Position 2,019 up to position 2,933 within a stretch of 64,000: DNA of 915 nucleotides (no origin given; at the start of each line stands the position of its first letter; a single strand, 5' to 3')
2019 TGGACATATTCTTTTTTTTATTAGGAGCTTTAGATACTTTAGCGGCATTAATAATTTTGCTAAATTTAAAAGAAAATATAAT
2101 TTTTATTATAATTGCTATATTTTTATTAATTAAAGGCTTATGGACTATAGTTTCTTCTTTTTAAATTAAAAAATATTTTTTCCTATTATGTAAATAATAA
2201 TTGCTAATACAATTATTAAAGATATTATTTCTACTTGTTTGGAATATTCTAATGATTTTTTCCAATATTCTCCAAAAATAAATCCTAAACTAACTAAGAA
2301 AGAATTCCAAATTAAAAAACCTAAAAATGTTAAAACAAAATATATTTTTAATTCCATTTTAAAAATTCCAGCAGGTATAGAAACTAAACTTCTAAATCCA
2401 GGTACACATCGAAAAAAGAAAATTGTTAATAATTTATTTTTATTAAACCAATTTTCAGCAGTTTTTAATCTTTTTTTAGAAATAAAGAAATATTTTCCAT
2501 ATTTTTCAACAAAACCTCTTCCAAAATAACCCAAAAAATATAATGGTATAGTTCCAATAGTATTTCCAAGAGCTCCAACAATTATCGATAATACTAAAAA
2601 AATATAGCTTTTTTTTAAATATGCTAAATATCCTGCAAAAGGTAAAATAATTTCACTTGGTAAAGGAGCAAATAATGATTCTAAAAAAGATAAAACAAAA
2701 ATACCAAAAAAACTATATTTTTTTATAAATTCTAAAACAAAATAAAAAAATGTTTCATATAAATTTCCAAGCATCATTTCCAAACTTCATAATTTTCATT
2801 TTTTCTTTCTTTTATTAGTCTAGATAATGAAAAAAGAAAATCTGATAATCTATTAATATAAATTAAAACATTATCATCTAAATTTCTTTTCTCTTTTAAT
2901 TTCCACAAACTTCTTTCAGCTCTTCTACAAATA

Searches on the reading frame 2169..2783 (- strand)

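Call 65: search_protein_families(library=pfam, proteins=[window:2169-2783:-], max_evalue=0.01)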
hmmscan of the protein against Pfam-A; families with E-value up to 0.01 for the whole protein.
window:2169-2783:- (205 aa): 1 family
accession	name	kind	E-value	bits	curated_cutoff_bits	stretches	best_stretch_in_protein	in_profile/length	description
PF09335.16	VTT_dom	-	1.9e-17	64.3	33.9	1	41-167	1-121/123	VTT domain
